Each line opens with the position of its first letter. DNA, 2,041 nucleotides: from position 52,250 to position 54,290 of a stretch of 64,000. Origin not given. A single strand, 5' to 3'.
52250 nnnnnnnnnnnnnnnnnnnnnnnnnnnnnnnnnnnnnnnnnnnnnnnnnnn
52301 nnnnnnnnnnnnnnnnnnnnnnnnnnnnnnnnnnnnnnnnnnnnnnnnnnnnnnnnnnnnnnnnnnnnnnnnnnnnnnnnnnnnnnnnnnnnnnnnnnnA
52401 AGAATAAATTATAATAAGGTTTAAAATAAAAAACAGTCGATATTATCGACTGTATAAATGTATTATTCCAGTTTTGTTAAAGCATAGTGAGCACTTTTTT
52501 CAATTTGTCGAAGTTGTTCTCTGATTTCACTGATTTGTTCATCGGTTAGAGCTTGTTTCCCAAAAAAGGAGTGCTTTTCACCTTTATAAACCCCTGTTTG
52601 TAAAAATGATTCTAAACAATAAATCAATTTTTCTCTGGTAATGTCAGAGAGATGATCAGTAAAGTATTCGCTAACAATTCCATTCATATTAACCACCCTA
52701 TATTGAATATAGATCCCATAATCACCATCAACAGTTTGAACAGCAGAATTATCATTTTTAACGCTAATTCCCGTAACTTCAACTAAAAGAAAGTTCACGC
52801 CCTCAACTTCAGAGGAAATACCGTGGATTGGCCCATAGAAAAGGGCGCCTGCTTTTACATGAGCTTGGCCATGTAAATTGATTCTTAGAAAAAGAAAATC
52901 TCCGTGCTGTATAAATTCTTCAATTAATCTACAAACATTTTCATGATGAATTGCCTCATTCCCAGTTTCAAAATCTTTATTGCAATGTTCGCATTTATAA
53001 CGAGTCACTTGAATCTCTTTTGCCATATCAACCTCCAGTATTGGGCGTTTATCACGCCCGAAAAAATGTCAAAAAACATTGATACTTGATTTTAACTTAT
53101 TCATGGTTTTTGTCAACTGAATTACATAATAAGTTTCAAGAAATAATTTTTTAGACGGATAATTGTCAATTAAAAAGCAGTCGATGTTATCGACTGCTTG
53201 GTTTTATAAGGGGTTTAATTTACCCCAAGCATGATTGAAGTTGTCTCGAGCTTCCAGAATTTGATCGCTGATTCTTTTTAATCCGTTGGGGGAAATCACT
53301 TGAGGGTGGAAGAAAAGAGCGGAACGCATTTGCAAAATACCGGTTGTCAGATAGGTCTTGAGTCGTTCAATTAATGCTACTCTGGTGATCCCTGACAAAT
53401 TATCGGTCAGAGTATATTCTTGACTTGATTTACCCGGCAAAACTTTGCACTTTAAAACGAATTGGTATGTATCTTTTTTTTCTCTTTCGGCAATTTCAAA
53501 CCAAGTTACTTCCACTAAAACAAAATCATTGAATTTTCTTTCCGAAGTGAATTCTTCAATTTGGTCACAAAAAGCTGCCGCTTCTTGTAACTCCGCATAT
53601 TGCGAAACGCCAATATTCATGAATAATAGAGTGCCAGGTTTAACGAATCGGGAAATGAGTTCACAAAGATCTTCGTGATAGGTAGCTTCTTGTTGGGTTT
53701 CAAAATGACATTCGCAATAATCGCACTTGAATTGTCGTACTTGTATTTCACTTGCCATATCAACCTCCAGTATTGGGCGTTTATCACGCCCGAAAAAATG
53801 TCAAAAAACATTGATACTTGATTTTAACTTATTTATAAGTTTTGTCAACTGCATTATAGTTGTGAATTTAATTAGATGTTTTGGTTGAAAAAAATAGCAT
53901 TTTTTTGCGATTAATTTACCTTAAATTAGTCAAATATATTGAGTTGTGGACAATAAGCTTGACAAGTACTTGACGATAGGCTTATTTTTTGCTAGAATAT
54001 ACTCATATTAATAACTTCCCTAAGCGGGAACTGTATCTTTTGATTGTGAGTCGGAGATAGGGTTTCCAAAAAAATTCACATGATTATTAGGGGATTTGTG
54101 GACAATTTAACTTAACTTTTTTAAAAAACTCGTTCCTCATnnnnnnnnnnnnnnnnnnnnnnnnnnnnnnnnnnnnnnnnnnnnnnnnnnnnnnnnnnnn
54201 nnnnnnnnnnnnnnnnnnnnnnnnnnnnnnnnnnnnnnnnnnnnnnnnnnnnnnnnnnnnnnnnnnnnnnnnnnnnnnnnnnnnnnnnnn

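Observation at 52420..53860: Second C2HC zinc-finger paralog pair with homogenised promoter/5'UTR and a perfect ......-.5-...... palindrome between promoter and SD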

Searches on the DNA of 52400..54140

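Call 78: search_rna_families(source=window, start=52400, end=54140, threshold=evalue, max_evalue=5)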
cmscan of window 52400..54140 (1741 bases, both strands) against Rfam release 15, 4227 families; matches with E-value up to 5: 5.
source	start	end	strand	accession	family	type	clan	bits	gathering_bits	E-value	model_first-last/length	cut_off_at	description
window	53166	53233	-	RF02074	STnc240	Gene; sRNA;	-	25.8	55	0.44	1-77/77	no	Enterobacterial sRNA STnc240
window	52423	52498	-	RF02053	STnc430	Gene; sRNA;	-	25.7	47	0.22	1-162/162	no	Enterobacterial sRNA STnc430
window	52427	52503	-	RF00368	sroB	Gene; sRNA;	-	23.1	44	4.9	1-83/83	no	sroB RNA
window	52599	52657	+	RF01505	Afu_264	Gene; snRNA; snoRNA; CD-box;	-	17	40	2.8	1-103/103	no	A. fumigatus snoRNA Afu_264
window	53140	53206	+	RF01472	rli40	Gene; sRNA;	-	16.4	100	0.28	1-263/263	no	Listeria sRNA rli40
